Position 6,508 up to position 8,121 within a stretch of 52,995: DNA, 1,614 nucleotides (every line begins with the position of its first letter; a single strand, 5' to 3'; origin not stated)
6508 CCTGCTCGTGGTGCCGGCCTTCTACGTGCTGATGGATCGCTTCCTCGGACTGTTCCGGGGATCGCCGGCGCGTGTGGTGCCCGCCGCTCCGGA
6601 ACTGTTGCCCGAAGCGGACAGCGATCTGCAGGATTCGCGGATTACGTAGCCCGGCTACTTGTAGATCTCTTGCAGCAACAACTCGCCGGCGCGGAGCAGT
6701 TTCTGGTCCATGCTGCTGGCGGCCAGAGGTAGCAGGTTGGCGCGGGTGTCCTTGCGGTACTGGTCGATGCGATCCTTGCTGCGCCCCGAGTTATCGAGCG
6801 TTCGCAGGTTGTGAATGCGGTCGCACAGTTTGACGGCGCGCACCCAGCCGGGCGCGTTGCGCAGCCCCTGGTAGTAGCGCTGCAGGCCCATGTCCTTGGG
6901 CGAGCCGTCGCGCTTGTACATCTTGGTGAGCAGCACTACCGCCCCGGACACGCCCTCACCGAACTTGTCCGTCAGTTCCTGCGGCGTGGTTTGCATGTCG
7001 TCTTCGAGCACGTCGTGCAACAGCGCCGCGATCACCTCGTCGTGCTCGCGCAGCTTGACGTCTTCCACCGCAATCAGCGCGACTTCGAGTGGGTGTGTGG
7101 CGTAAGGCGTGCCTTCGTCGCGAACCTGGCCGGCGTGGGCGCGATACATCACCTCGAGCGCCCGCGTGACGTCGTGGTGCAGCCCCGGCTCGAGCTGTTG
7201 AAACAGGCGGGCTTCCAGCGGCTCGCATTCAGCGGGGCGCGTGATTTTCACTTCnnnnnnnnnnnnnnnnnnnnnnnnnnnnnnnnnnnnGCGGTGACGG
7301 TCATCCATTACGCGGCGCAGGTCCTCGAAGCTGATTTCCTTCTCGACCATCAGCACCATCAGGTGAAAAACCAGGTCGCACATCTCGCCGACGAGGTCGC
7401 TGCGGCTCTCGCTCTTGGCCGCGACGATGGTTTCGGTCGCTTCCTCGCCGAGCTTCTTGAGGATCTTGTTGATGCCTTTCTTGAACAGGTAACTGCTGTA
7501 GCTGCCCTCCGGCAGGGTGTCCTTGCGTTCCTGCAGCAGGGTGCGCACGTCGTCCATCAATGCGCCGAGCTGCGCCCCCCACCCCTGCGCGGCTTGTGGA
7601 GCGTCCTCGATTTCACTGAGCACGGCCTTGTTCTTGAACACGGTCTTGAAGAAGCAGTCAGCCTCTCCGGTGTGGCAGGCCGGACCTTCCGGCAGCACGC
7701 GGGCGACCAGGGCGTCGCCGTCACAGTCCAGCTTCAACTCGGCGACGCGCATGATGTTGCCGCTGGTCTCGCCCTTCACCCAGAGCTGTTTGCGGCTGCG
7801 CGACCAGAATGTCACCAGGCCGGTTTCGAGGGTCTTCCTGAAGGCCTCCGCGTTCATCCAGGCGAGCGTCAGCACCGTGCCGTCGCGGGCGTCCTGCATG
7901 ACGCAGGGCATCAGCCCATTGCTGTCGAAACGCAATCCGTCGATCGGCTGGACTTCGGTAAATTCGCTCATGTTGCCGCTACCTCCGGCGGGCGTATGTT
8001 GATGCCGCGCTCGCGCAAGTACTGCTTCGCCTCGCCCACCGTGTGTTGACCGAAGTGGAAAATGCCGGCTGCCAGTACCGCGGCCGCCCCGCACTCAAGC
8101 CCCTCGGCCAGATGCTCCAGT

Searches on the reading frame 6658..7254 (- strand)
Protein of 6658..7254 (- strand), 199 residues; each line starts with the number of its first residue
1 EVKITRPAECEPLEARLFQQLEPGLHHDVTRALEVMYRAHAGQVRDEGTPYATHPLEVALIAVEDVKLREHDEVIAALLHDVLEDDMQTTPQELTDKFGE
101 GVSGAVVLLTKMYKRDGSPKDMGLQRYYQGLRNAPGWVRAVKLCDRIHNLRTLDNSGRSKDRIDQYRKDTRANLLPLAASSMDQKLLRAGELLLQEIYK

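Call 41: find_related_loci(query=A2, collection=genome_contigs, flank=6000)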
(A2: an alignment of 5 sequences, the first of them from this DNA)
Query A2 (199 aa) in genome_contigs; peptide patterns used: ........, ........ (x = any residue, [..] = any of these).
164 stretches matched a pattern; 38 encode a relative of the query (tblastn E <= 1e-3); 38 distinct loci.
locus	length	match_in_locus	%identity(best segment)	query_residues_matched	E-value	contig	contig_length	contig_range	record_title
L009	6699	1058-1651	87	1-198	3e-118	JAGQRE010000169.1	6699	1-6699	MAG: Planctomycetota bacterium isolate HKST-UBA84 NODE_169_length_6699_cov_9.178949, whole genome shotgun sequence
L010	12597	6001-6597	77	1-199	4e-107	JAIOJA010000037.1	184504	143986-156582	MAG: Planctomycetota bacterium isolate MAG_44 contig_97910, whole genome shotgun sequence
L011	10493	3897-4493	78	1-199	5e-107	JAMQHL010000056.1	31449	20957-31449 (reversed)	MAG: Planctomycetota bacterium isolate PLA1 L5_k97_376329, whole genome shotgun sequence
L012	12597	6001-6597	79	1-199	2e-106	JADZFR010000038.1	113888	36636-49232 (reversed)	MAG: Planctomycetota bacterium isolate SJ873 c_000000710778, whole genome shotgun sequence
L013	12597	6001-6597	76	1-199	5e-106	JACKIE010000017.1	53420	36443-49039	MAG: Planctomycetota bacterium isolate HK-STAS-PLAN-36 HK-STAS-PLAN-36_17, whole genome shotgun sequence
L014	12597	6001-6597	76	1-199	7e-106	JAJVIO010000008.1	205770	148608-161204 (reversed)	MAG: Planctomycetota bacterium isolate Bin_90R c_000000000309, whole genome shotgun sequence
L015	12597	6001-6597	77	1-199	3e-105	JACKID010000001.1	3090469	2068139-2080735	MAG: Planctomycetota bacterium isolate HK-STAS-PLAN-35 HK-STAS-PLAN-35_1, whole genome shotgun sequence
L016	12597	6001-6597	76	1-199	3e-105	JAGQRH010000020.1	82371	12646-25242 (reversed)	MAG: Planctomycetota bacterium isolate HKST-UBA87 NODE_20_length_82371_cov_4.871473, whole genome shotgun sequence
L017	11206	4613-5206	72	2-199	2e-97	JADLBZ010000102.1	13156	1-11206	MAG: Planctomycetota bacterium isolate SJ201 c_000000355904, whole genome shotgun sequence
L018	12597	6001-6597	71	1-199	4e-97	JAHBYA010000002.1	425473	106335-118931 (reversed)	MAG: Planctomycetota bacterium isolate ACE_PLA33 PLA33_2, whole genome shotgun sequence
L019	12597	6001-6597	70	1-199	4e-96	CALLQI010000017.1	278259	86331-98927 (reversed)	MAG TPA_asm: uncultured bacterium isolate SRR6227243_bin.55_CONCOCT_v1.1_MAG genome assembly, contig: ERZ795105.78, whol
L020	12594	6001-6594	69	2-199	3e-93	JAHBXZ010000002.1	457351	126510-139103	MAG: Planctomycetota bacterium isolate ACE_PLA32 PLA32_2, whole genome shotgun sequence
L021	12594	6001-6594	68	2-199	8e-93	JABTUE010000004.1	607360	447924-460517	MAG: Planctomycetota bacterium isolate H3_PLA7 seq004, whole genome shotgun sequence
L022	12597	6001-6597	65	1-199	2e-90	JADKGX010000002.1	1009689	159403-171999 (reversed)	MAG: Planctomycetota bacterium isolate Ribe_18-Q3-R11-54_MAXAC.269 tig00000956-10-10075990, whole genome shotgun sequenc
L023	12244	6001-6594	66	2-199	1e-88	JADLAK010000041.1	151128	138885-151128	MAG: Planctomycetota bacterium isolate SJ126 c_000000718911, whole genome shotgun sequence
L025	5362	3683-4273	59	3-199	4e-74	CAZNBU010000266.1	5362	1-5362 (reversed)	MAG TPA_asm: uncultured Planctomycetaceae bacterium isolate binchicken_co350_24 genome assembly, contig: NODE_15976_leng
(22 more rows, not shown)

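Call 45: search_solved_structures(query=A2, max_evalue=0.001, show_alignments=2)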
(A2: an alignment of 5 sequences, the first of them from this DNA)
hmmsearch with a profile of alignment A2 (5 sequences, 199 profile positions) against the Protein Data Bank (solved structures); distinct sequences matched with E-value up to 0.001: 22.
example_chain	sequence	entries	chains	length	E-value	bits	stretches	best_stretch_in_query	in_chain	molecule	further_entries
9s6k_B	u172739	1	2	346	9.1e-18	67.8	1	24-178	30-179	GTP pyrophosphokinase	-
7oiw_A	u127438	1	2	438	4.6e-17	65.5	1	16-161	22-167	GTP pyrophosphokinase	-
5xnx_A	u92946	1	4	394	2.2e-16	63.2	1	29-174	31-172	Bifunctional (p)ppGpp synthase/hydrolase RelA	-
6s2t_A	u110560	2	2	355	1e-14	57.8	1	28-159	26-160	(P)ppGpp synthetase I, SpoT/RelA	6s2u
7ohg_A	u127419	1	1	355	1e-14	57.8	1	28-159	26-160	Guanosine-3',5'-bis(Diphosphate) 3'-pyrophosphohydrolase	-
6s2v_A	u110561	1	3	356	1e-14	57.8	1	28-159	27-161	(P)ppGpp synthetase I, SpoT/RelA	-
8fr8_I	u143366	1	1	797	2.3e-14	56.7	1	29-155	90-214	GTP pyrophosphokinase RelA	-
6yvc_A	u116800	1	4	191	1.5e-13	54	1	36-177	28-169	Bifunctional (P)ppGpp synthetase/guanosine-3',5'-bis(Diphosphate) 3'-pyrophosphohydrolase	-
6z3n_AAA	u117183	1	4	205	1.6e-13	53.9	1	35-177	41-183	Hydrolase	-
7qps_A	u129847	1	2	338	1.8e-13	53.7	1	37-155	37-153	ACT domain protein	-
1vj7_A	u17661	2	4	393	2.7e-13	53.2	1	12-178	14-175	Bifunctional RELA/SPOT | Bifunctional (p)ppGpp synthase/hydrolase RelA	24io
6z3o_AAA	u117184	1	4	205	6.2e-13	52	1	35-177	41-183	Small Alarmone Hydrolase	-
7qpr_A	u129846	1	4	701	8.4e-13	51.6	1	37-175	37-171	ACT domain protein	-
8acu_A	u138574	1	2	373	1e-12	51.3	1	36-174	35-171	GTP pyrophosphokinase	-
6yxa_A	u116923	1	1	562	1.2e-12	51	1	37-172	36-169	GTP pyrophosphokinase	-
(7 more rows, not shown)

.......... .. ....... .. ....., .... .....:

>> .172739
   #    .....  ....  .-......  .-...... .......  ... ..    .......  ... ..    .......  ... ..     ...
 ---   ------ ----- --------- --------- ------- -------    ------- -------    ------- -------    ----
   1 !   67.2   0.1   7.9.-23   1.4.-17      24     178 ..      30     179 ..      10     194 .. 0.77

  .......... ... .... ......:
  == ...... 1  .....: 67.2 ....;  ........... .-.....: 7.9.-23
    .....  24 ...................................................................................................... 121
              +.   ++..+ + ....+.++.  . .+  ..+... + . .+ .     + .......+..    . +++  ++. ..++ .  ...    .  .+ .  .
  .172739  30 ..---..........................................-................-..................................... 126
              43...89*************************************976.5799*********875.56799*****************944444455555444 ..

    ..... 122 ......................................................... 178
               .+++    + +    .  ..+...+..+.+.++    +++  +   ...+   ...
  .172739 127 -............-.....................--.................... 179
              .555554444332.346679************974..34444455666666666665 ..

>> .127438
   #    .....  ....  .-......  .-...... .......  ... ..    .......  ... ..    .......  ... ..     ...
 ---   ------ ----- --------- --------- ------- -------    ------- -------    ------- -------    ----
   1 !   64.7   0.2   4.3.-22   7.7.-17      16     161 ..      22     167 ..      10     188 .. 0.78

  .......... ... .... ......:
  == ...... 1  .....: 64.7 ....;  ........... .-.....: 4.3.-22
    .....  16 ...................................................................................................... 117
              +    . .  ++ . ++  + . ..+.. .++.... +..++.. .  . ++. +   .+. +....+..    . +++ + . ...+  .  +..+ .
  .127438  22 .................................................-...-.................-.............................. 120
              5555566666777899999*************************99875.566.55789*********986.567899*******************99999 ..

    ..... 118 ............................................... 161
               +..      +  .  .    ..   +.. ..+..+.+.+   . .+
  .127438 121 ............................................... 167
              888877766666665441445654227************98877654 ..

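Call 83: search_protein_families(library=pfam, proteins=[L023:3899-4312:+, L025:3647-4276:+], max_evalue=0.001)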
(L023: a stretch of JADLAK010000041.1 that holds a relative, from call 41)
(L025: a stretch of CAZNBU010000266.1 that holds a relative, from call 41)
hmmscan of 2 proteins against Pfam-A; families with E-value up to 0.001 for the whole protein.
L023:3899-4312:+ (137 aa): 1 family
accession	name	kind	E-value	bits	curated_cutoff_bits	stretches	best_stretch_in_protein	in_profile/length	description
PF13366.12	PDDEXK_3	-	1.1e-35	122.9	22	1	20-134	2-115/117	PD-(D/E)XK nuclease superfamily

L025:3647-4276:+ (209 aa): 2 families
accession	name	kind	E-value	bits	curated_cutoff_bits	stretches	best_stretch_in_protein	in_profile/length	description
PF13328.12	HD_4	-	4e-14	53.1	27.2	1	43-175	2-137/156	HD domain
PF01966.28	HD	-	3.3e-05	24.6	22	1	61-128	1-75/116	HD domain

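Call 90: search_protein_families(library=padloc, proteins=[L025:3647-4276:+], max_evalue=0.01)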
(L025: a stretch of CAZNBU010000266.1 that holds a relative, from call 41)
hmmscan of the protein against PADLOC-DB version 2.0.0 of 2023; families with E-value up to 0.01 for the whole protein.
L025:3647-4276:+ (209 aa): 0 families

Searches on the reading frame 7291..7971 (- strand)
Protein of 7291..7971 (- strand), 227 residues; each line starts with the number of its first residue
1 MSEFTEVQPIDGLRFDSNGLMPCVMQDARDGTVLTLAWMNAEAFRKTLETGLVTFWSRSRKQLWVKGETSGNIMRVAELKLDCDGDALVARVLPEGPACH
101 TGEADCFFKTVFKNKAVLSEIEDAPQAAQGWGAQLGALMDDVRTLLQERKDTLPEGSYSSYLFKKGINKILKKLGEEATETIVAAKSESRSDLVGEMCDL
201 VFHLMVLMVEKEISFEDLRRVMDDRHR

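Call 61: find_homologous_proteins(query=window:7291-7971:-, max_evalue=1e-30)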
Query seq(227 aa) (227 aa): 6155 proteins with E <= 1e-30 among 8000 candidates; the best 120 are listed.
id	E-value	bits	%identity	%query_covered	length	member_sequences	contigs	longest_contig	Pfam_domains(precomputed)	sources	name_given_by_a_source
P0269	1.9e-113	395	78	100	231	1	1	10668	PF01502.24,PF01503.23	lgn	-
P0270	1.9e-105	369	74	94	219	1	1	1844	PF01502.24,PF01503.23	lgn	-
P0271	6.5e-87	309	63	96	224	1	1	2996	PF01502.24,PF01503.23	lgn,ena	-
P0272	2.0e-85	304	64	96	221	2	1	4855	PF01502.24,PF01503.23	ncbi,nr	ncbi:MAG: bifunctional phosphoribosyl-AMP cyclohydrolase/phosphoribosyl-ATP diphosphatase HisIE [Pla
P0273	9.1e-84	298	100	58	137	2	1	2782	PF01502.24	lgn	-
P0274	5.3e-67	244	55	93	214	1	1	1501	PF01502.24,PF01503.23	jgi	jgi:phosphoribosyl-ATP pyrophosphohydrolase/phosphoribosyl-AMP cyclohydrolase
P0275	3.4e-65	238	50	92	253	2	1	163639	PF01502.24,PF01503.23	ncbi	-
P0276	4.0e-65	237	49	92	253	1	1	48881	PF01502.24,PF01503.23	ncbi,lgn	-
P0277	4.9e-65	237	52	95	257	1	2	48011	PF01502.24,PF01503.23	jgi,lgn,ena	-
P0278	1.2e-64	236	53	93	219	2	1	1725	PF01502.24,PF01503.23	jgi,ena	-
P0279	1.3e-64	236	49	95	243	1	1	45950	PF01502.24,PF01503.23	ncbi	-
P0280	1.4e-64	236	52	95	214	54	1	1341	PF01502.24,PF01503.23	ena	-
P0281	1.5e-64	236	49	96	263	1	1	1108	PF01502.24,PF01503.23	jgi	jgi:phosphoribosyl-AMP cyclohydrolase / phosphoribosyl-ATP pyrophosphohydrolase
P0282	3.7e-64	234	51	93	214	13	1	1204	PF01502.24,PF01503.23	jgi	-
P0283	4.4e-64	234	51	93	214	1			PF01502.24,PF01503.23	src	-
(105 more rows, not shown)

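Call 62: find_encoding_contigs(protein=P0269, flank=8000, max_places=2)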
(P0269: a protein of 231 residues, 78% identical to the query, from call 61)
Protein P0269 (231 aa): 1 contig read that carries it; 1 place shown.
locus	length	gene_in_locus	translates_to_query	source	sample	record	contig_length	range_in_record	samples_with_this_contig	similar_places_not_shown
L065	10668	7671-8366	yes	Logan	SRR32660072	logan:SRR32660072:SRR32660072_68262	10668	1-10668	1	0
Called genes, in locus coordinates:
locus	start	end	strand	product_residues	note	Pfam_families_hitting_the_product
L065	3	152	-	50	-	?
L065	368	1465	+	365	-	PF13393:tRNA-synt_His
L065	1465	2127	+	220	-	PF01634:HisG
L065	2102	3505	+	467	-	PF00815:Histidinol_dh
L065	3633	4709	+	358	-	PF00155:Aminotran_1_2, PF04864:Alliinase_C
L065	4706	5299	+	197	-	PF00475:IGPD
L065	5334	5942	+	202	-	PF00117:GATase, PF07685:GATase_3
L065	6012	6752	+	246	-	PF00977:His_biosynth, PF01207:Dus (faint)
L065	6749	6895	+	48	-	-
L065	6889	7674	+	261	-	PF00977:His_biosynth, PF02581:TMP-TENI (faint), PF03060:NMO (faint), PF01207:Dus (faint)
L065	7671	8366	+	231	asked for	PF01502:PRA-CH, PF01503:PRA-PH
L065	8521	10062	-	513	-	PF01381:HTH_3 (weak), PF13560:HTH_31 (faint)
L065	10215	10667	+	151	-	?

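Call 63: find_encoding_contigs(protein=P0272, flank=6000, max_places=2)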
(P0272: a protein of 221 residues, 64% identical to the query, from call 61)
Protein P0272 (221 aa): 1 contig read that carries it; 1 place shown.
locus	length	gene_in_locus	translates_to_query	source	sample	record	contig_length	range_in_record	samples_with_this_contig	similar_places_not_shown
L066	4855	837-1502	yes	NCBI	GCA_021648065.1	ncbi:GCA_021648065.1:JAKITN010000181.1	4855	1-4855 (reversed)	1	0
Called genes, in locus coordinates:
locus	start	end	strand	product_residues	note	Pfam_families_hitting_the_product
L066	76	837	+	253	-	PF00977:His_biosynth, PF03060:NMO (faint), PF01207:Dus (faint), PF02581:TMP-TENI (faint), PF05690:ThiG (faint)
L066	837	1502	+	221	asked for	PF01502:PRA-CH, PF01503:PRA-PH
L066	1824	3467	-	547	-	PF00756:Esterase (faint), PF00595:PDZ, PF13180:PDZ_2, PF17820:PDZ_6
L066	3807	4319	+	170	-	PF04542:Sigma70_r2, PF08281:Sigma70_r4_2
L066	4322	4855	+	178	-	?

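Call 75: find_encoding_contigs(protein=P0271, flank=4000, max_places=2)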
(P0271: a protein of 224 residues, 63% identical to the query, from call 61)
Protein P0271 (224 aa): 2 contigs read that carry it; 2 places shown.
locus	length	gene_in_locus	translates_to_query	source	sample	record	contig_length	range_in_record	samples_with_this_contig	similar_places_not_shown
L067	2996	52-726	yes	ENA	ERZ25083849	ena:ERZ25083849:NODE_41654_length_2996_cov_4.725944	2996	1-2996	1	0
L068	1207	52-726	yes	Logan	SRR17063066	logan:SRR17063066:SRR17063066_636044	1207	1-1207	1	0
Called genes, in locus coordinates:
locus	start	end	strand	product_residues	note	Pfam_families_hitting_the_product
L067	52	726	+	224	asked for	PF01502:PRA-CH, PF01503:PRA-PH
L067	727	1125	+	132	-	PF13328:HD_4 (weak)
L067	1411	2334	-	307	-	-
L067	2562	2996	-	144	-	?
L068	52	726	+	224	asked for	PF01502:PRA-CH, PF01503:PRA-PH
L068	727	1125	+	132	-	PF13328:HD_4 (weak)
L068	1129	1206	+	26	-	?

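Call 76: find_encoding_contigs(protein=P0270, flank=4000, max_places=2)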
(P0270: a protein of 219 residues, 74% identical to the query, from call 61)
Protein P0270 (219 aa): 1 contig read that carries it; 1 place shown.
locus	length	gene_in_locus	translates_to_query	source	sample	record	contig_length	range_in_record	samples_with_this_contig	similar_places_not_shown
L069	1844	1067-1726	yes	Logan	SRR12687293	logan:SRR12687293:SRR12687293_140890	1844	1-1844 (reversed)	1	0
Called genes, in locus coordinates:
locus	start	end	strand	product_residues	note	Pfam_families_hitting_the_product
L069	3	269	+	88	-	?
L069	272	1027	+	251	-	PF00977:His_biosynth, PF00478:IMPDH (faint), PF02581:TMP-TENI (faint), PF01207:Dus (faint), PF03060:NMO (faint), PF01180:DHO_dh (faint)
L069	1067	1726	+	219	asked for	PF01502:PRA-CH, PF01503:PRA-PH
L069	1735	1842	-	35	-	?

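Call 83: search_protein_families(library=pfam, proteins=[L065:8521-10062:-], max_evalue=0.001)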
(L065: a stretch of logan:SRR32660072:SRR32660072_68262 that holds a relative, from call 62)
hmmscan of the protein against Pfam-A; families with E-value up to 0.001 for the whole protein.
L065:8521-10062:- (513 aa): 2 families
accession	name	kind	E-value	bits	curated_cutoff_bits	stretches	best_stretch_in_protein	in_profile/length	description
PF01381.28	HTH_3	-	3.4e-06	27.4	23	1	24-76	3-55/55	Helix-turn-helix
PF13560.12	HTH_31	-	1.8e-05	25.4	27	1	23-58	7-43/64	Helix-turn-helix domain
